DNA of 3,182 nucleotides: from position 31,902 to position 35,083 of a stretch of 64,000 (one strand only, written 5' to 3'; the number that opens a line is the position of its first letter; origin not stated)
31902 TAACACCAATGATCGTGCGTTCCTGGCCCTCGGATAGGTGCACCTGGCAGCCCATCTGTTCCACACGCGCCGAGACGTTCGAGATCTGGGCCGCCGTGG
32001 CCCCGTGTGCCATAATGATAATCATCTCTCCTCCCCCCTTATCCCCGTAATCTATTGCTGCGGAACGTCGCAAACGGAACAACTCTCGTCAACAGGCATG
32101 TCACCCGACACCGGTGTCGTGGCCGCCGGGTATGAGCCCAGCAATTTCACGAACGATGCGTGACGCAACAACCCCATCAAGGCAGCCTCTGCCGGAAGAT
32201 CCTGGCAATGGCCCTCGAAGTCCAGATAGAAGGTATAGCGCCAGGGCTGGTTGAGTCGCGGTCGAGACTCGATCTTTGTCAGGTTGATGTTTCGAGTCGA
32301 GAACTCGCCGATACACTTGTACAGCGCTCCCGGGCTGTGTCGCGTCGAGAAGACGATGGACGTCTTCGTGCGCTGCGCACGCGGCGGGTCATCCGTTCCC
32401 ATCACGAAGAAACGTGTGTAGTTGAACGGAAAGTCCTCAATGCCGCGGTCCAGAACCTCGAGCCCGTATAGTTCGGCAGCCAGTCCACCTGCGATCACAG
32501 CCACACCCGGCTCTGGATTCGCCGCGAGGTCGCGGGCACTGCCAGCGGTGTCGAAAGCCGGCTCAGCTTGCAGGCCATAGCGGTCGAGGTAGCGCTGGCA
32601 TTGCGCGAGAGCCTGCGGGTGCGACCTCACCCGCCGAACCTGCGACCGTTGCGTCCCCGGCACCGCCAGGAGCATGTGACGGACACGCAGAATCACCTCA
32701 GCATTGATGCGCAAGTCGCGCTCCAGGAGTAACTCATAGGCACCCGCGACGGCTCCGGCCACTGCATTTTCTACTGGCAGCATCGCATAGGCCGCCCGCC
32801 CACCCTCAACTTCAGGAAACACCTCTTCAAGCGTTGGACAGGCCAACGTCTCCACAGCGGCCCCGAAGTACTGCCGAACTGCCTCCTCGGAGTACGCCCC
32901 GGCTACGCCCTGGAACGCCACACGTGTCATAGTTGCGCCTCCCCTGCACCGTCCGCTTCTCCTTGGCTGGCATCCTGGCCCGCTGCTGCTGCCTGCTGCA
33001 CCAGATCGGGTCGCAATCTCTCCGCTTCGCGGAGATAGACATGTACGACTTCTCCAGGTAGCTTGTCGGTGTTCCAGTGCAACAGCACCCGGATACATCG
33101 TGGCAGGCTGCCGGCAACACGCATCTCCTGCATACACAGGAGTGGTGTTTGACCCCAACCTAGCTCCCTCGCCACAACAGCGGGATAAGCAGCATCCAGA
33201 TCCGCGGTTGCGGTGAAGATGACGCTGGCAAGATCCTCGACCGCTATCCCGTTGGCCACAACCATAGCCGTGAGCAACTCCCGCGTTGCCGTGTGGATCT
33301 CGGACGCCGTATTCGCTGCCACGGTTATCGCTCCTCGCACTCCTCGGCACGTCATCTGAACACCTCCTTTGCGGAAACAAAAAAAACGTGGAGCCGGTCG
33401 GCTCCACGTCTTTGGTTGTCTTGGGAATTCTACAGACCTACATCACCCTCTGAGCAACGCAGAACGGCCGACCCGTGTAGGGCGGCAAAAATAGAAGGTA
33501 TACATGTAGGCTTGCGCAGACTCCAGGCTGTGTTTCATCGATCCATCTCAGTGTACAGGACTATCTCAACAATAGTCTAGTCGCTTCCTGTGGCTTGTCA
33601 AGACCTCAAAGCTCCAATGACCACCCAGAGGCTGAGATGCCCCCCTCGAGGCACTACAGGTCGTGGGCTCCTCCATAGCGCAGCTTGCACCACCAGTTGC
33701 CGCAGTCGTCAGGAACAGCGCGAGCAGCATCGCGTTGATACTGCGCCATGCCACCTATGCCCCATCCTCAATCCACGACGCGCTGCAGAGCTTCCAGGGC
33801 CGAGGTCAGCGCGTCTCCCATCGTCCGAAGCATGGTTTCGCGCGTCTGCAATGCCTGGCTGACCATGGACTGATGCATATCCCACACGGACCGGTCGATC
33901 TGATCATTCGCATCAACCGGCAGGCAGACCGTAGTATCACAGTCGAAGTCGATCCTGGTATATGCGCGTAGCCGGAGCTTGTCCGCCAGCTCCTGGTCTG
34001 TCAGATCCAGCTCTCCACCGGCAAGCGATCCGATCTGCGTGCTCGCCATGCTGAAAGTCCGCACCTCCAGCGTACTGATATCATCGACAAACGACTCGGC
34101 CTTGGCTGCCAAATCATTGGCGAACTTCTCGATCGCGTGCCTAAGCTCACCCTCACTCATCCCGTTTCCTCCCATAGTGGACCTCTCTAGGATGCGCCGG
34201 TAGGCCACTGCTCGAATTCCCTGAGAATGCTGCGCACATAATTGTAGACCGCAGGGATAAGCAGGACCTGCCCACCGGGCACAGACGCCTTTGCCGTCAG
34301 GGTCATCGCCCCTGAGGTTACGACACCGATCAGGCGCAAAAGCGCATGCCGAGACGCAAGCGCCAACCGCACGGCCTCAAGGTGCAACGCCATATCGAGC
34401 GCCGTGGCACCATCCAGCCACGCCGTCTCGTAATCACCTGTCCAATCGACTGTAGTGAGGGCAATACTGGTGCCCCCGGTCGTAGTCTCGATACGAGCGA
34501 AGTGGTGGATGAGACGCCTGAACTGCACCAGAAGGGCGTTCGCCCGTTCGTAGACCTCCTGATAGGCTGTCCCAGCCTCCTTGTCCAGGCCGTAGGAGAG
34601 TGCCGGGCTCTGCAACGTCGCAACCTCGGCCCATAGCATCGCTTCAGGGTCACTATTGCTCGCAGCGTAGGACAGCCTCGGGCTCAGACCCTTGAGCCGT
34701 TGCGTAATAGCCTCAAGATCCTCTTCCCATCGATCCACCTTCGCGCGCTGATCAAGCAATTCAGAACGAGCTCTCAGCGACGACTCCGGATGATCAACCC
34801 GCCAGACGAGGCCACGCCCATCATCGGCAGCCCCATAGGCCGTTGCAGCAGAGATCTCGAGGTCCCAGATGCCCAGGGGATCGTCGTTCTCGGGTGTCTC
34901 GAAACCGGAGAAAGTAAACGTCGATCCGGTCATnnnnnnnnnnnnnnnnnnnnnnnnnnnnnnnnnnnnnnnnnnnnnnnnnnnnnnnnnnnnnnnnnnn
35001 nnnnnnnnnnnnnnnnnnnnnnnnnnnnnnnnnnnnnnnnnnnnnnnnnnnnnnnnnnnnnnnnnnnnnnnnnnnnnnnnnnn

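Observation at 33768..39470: Four-gene operon with two paralogous cytoplasmic clan-CD (gingipain/caspase-fold) protease-like proteins and two small unknown proteins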

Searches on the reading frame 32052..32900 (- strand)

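Call 59: search_protein_families(library=pfam, proteins=[window:32052-32900:-], max_evalue=0.00001)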
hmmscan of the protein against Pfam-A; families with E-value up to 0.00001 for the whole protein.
window:32052-32900:- (282 aa): 1 family
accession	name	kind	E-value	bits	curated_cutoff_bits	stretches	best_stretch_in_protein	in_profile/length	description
PF00800.23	PDT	-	5.4e-54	183.2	25.2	1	1-170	8-179/181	Prephenate dehydratase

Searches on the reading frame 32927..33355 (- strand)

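Call 59: search_protein_families(library=pfam, proteins=[window:32927-33355:-], max_evalue=0.00001)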
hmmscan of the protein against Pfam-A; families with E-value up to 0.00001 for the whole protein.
window:32927-33355:- (142 aa): 1 family
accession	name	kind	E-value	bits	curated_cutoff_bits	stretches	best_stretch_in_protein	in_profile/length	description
PF07736.16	CM_1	-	1.6e-46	157.9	27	1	4-118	2-116/116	Chorismate mutase type I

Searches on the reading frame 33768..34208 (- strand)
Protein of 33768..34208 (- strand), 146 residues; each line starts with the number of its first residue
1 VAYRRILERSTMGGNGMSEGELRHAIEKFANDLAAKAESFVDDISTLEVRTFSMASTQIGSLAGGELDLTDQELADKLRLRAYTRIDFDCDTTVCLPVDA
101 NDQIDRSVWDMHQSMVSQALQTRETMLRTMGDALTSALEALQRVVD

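Call 3: search_protein_families(library=pfam, proteins=[window:33768-34208:-], max_evalue=1)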
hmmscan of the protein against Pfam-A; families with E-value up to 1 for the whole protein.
window:33768-34208:- (146 aa): 1 family
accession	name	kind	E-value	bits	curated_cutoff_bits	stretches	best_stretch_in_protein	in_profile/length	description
PF18660.6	Tsi6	-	0.17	12.4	26.9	1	56-83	52-79/83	Tsi6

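Call 4: search_protein_families(library=ncbifam, proteins=[window:33768-34208:-], max_evalue=1)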
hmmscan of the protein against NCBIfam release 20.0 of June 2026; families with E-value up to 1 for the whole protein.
window:33768-34208:- (146 aa): 0 families

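Call 5: search_protein_families(library=padloc, proteins=[window:33768-34208:-], max_evalue=1)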
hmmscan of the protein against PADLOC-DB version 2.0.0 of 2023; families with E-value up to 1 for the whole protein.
window:33768-34208:- (146 aa): 1 family
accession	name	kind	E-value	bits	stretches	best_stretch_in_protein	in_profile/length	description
PDLC00600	ZorA1|ZorA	-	0.0091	12.6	1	108-146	627-665/677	MotA/ExbB/TolQ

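Call 66: find_homologous_proteins(query=window:33768-34160:-, max_evalue=0.001)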
Query window:33768-34160:- (130 aa): 94 proteins with E <= 0.001 among 138 candidates.
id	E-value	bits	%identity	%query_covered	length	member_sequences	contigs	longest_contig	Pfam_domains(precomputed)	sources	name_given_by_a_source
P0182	2.2e-72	259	97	99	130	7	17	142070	-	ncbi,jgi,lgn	-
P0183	4.0e-65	235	89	98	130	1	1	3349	-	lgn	-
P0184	7.8e-65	234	88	98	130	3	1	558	-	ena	-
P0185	1.5e-64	233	87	98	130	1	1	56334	-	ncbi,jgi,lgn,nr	ncbi:MAG: hypothetical protein MUF84_01070 [Anaerolineae bacterium]|jgi:hypothetical protein|nr:hypo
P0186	3.1e-64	232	87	98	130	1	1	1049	-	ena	-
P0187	5.8e-64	231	87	98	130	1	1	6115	-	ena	-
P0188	3.1e-62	226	81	99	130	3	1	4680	-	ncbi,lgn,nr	ncbi:MAG: hypothetical protein JXC32_02105 [Anaerolineae bacterium]|nr:hypothetical protein [Anaerol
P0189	3.6e-61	222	85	98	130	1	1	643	-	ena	-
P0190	1.2e-60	221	84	98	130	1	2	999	-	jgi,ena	-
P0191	2.4e-58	213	78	99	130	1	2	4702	-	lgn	-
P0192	8.3e-58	212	79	98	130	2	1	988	-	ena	-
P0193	1.3e-57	211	77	99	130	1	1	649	-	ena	-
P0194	3.4e-57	210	78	98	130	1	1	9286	-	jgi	jgi:hypothetical protein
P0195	4.2e-57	209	78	99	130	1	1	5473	-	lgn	-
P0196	6.5e-57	209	78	98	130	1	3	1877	-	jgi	jgi:hypothetical protein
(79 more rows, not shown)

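Call 77: search_protein_representatives(alignment_id=A3)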
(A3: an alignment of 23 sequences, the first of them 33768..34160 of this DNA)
Query: 23 sequences, 130 profile positions. Proteins with E-value up to 0.001 (for the whole library): 452; up to 1e-10: 190; up to 1e-30: 7. The best 150 are listed.
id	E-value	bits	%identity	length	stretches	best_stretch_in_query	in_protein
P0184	1.5e-63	229.1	-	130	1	1-129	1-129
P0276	3.9e-45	169.5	-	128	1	5-129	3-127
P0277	5.7e-45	168.9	-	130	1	1-128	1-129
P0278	8.7e-45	168.4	-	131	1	1-127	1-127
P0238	6.9e-40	152.5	-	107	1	45-129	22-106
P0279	2.4e-34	134.6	-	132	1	3-127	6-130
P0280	5.8e-32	126.9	-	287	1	3-128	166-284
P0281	1.8e-29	118.8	-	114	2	64-127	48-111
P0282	7.0e-28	113.7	-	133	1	4-128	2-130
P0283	8.6e-23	97.2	-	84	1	55-128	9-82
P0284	1.1e-22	96.8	-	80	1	1-79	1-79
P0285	1.3e-22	96.6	-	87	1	59-128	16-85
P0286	5.5e-22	94.6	-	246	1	44-128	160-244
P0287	2.1e-21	92.7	-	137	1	5-117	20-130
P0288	2.3e-21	92.6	-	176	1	4-120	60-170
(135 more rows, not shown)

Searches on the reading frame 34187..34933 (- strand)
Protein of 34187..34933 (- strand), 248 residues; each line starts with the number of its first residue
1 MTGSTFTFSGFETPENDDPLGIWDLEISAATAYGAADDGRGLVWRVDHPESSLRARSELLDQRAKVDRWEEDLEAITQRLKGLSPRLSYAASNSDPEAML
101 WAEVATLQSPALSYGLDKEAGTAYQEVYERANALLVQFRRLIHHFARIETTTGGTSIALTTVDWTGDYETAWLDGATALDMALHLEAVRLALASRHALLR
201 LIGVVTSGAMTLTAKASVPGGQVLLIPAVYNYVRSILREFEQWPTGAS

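Call 3: search_protein_families(library=pfam, proteins=[window:34187-34933:-], max_evalue=1)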
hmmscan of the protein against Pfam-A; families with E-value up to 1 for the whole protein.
window:34187-34933:- (248 aa): 0 families

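Call 4: search_protein_families(library=ncbifam, proteins=[window:34187-34933:-], max_evalue=1)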
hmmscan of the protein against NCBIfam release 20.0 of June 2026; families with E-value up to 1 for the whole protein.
window:34187-34933:- (248 aa): 0 families

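Call 5: search_protein_families(library=padloc, proteins=[window:34187-34933:-], max_evalue=1)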
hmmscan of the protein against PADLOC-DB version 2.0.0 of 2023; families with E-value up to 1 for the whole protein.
window:34187-34933:- (248 aa): 0 families

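Call 17: find_homologous_proteins(query=window:34187-34933:-, max_evalue=0.001)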
Query window:34187-34933:- (248 aa): 61 proteins with E <= 0.001 among 1797 candidates.
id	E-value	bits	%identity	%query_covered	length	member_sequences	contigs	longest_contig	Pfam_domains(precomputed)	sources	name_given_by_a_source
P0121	1.6e-156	537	99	100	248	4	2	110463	-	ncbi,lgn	-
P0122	6.7e-123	427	79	100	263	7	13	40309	-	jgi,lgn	-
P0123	2.9e-119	415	78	100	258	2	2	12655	-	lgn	-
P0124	1.4e-113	397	74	99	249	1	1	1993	-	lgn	-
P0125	1.9e-110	386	71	100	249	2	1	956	-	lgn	-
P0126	1.7e-106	374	73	98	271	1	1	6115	-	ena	-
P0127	1.3e-102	361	71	98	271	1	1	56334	-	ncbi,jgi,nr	ncbi:MAG: hypothetical protein MUF84_01075 [Anaerolineae bacterium]|jgi:hypothetical protein|nr:hypo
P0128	4.0e-102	359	70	98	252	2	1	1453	-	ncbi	-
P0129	3.0e-92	327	64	98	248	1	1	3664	-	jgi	jgi:hypothetical protein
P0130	2.1e-64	236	50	98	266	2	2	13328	-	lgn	-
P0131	7.6e-63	231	50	96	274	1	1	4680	-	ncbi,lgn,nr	ncbi:MAG: hypothetical protein JXC32_02100 [Anaerolineae bacterium]|nr:hypothetical protein [Anaerol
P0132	1.0e-62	230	48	96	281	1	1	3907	-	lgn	-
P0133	3.1e-61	225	50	98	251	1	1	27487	-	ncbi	-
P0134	1.7e-60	223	46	96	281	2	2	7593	-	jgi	jgi:hypothetical protein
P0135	1.6e-59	220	48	99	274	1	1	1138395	-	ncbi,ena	-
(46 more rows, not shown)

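Call 35: predict_structure(alignment_id=A2)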
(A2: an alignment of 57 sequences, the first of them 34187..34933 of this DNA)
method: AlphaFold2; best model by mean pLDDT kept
length: 248 residues; sequences in the alignment: 57
mean_pLDDT: 84.1   pTM: 0.82
mean pLDDT of the five models: 84.1, 82.9, 69.7, 66.9, 65.0
residues with pLDDT >= 90: 129; 70-90: 81; 50-70: 20; < 50: 18
segments of 3 or more residues with pLDDT < 50: 30-38, 246-248
pLDDT, mean of each block of 10 residues (from residue 1): 86 87 78 42 92 92 95 93 67 76 83 58 86 91 90 93 90 92 96 95 94 83 89 91 58
secondary structure, 60 per line:
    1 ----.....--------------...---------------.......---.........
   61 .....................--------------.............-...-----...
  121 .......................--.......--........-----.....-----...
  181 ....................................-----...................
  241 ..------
elements in order: E5-9 E24-26 E42-48 H52-81 H96-108 H118-143 E146-152 E155-162 E168-172 H178-216 H222-242

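Call 39: fold_search(model_id=the predicted structure, library=pdb)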
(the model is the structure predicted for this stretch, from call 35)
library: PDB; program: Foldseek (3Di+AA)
matches with E <= 10: 265; with E <= 0.001: 0
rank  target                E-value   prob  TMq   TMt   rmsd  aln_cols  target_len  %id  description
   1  5knc_G                2.4e-01  0.11  0.16  0.18  26.0       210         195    8  Crystal structure of the 3 ADP-bound V1 complex (released 2016-11-02)
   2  3n2q                  5.8e-01  0.16  0.18  0.17  16.5       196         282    9  Crystal structure of Sex pheromone staph-cAM373 precursor (released 2010-06-02)
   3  2rql_MODEL_1_A        6.5e-01  0.08  0.09  0.19  17.2        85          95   16  Solution structure of the E. coli ribosome hibernation promoting factor HPF (released 2010-02-02)
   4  4hn3_C                7.2e-01  0.54  0.13  0.10  13.1        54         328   11  The crystal structure of a sex pheromone precursor (lmo1757) from Listeria monocytogenes EGD-e (released 2012-10-31)
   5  1ikt                  8.0e-01  0.23  0.15  0.27  17.3       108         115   15  LIGANDED STEROL CARRIER PROTEIN TYPE 2 (SCP-2) LIKE DOMAIN OF HUMAN MULTIFUNCTIONAL ENZYME TYPE 2 (MFE-2) (released 2001-11-14)
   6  3aon_A                8.8e-01  0.06  0.15  0.19  26.2       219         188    8  Crystal structure of the central axis (NtpD-NtpG) in the catalytic portion of Enterococcus hirae V-type sodium ATPase (released 2011-10-05)
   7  5knb_G                1.1e+00  0.08  0.15  0.21  20.5       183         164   11  Crystal structure of the 2 ADP-bound V1 complex (released 2016-11-02)
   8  5b2g_G                1.1e+00  0.03  0.13  0.10  24.9       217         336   12  Crystal structure of human claudin-4 in complex with C-terminal fragment of Clostridium perfringens enterotoxin (released 2016-10-05)
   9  1h4q_A                1.2e+00  0.07  0.09  0.06  17.7       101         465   15  Prolyl-tRNA synthetase from Thermus thermophilus complexed with tRNApro(CGG), ATP and prolinol (released 2001-06-18)
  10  4esj_B                1.3e+00  0.09  0.14  0.14  11.9       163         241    8  RESTRICTION ENDONUCLEASE DpnI IN COMPLEX WITH TARGET DNA (released 2012-06-13)
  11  4nwq_A                1.3e+00  0.06  0.11  0.17  15.3       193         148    9  Computationally Designed Two-Component Self-Assembling Tetrahedral Cage, T33-21, Crystallized in Space Group F4132 (released 2014-05-28)
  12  3h4r                  1.4e+00  0.06  0.09  0.10  21.1        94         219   13  Crystal structure of E. coli RecE exonuclease (released 2009-05-26)
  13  6uyh_B                1.5e+00  0.13  0.10  0.06  10.4        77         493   12  Crystal structure of prolyl-tRNA synthetase from Naegleria fowleri in complex with halofuginone and AMPPNP (released 2019-11-27)
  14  8eti_x                1.5e+00  0.05  0.11  0.09  20.8       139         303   15  Fkbp39 associated 60S nascent ribosome State 1 (released 2022-11-30)
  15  2e2l_E                1.6e+00  0.13  0.11  0.09  13.9        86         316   10  Helicobacter pylori formamidase AmiF contains a fine-tuned cysteine-glutamate-lysine catalytic triad (released 2007-02-13)
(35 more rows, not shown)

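Call 73: fold_search(model_id=the predicted structure, library=viral)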
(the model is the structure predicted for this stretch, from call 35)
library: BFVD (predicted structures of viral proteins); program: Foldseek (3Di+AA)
matches with E <= 10: 403; with E <= 0.001: 0
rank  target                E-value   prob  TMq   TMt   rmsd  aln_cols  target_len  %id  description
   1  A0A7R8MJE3            3.4e-01  0.09  0.14  0.15  24.3       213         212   11  Uncharacterized protein [Klebsiella phage vB_KvM-Eowyn]
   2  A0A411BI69            4.9e-01  0.13  0.12  0.15  18.5       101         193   11  (no name in the UniProt tables at hand)
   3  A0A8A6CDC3            5.7e-01  0.16  0.25  0.16  13.1       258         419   13  (no name in the UniProt tables at hand)
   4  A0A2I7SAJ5            5.7e-01  0.14  0.11  0.18  18.4        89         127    8  (no name in the UniProt tables at hand)
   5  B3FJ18                5.7e-01  0.06  0.14  0.07  21.9       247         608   11  Virion structural protein [Pseudomonas phage 201phi2-1]
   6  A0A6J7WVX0            6.0e-01  0.03  0.10  0.07  24.3       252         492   10  Uncharacterized protein [uncultured Caudovirales phage]
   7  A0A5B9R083            7.4e-01  0.08  0.10  0.09  21.1       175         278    6  Nuclear protein UL24 [Cacatuid alphaherpesvirus 2]
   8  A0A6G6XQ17            7.4e-01  0.06  0.13  0.13  20.3       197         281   11  (no name in the UniProt tables at hand)
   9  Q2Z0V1                7.8e-01  0.13  0.14  0.23  18.4       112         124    9  Uncharacterized protein [Pseudomonas phage EL]
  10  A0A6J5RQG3            8.2e-01  0.08  0.17  0.18  34.4       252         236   10  Uncharacterized protein [uncultured Caudovirales phage]
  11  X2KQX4                8.6e-01  0.15  0.20  0.26  18.6       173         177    9  DUF1360 domain-containing protein [Mycobacterium phage Badfish]
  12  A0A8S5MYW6            8.6e-01  0.10  0.11  0.22  14.0        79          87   15  Uncharacterized protein [Siphoviridae sp. ctAUQ2]
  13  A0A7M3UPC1            9.1e-01  0.05  0.11  0.13  18.2       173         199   12  Uncharacterized protein [Pyramimonas orientalis virus]
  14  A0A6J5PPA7            9.1e-01  0.05  0.12  0.09  17.2       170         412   13  Uncharacterized protein [uncultured Caudovirales phage]
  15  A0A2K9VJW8            1.0e+00  0.10  0.10  0.19  13.7        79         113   14  Inhibitor of dGTPase [Escherichia phage HZ2R8]
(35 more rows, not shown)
